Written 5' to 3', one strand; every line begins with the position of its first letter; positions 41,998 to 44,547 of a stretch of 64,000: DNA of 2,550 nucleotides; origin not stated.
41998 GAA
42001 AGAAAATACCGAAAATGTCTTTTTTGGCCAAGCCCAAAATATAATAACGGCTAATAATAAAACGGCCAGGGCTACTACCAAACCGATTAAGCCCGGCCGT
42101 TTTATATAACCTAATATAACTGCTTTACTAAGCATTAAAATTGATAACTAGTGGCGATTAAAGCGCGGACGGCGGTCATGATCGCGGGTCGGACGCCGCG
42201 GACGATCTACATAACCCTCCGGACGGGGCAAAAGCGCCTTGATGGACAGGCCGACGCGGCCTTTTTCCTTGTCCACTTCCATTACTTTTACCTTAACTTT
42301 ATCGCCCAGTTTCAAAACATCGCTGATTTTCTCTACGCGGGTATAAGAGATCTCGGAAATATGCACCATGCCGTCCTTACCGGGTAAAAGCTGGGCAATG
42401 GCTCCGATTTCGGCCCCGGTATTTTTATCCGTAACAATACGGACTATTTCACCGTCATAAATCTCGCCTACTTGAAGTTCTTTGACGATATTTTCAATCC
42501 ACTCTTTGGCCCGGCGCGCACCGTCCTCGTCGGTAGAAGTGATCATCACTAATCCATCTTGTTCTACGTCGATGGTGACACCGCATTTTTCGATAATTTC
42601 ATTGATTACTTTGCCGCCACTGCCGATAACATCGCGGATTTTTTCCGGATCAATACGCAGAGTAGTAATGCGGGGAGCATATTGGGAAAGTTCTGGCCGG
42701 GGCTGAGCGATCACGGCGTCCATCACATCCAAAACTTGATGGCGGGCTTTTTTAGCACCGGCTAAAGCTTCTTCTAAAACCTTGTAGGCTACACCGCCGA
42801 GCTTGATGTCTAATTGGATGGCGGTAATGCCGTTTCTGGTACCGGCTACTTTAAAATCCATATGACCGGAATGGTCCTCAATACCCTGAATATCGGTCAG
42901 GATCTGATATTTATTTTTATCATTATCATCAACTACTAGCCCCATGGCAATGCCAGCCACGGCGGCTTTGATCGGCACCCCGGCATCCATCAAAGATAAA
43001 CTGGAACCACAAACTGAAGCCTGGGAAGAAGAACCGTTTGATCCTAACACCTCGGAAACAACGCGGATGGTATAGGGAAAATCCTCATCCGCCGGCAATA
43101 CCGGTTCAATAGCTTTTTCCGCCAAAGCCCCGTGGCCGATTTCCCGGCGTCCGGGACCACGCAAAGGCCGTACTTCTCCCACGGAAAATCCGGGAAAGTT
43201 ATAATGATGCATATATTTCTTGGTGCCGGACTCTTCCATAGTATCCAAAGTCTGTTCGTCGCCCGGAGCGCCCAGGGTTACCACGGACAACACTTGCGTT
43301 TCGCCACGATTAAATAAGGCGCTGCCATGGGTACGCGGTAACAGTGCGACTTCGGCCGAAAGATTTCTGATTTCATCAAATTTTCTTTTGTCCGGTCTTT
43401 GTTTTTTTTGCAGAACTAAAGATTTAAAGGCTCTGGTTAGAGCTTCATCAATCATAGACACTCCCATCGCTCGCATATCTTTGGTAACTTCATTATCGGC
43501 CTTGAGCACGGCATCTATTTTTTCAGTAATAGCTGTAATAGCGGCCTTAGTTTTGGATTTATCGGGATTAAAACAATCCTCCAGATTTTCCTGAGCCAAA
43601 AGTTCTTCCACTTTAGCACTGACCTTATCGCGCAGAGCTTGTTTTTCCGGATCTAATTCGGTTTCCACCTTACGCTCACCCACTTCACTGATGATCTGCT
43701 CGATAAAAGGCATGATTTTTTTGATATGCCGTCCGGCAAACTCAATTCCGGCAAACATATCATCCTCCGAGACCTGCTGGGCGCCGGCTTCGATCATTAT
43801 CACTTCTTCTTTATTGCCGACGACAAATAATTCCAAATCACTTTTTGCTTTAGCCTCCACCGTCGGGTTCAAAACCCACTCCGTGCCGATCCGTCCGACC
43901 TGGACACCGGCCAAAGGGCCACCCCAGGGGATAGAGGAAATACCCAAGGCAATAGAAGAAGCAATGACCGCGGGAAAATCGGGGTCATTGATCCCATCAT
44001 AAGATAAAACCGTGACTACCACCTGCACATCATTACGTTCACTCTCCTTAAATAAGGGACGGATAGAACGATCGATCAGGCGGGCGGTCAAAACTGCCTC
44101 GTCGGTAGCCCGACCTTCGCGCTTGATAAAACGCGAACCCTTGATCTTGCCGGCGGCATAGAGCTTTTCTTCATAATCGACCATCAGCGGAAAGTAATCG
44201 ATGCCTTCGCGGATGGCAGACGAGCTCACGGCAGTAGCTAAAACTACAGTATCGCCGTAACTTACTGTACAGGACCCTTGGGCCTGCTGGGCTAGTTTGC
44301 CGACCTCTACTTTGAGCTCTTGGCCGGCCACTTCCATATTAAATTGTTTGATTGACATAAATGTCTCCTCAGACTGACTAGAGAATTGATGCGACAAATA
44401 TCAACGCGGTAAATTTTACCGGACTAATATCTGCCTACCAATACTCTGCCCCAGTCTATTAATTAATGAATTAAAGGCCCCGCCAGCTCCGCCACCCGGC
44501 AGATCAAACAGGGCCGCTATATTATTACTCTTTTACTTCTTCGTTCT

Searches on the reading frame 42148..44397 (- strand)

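Call 44: search_protein_families(library=pfam, proteins=[window:42148-44397:-], max_evalue=0.001)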
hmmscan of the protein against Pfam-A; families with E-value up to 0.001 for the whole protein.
window:42148-44397:- (749 aa): 4 families
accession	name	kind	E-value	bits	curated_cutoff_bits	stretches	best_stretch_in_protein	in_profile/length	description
PF01138.27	RNase_PH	-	1.2e-54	184.6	25.5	2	27-157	4-130/130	3' exoribonuclease family, domain 1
PF03725.20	RNase_PH_C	-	1.7e-16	60.4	20.8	1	161-221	2-64/67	3' exoribonuclease family, domain 2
PF00575.29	S1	-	2.4e-15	57.1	22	1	641-720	2-74/74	S1 RNA binding domain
PF00013.35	KH_1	-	8.9e-11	41.8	21.5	1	578-635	2-65/66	KH domain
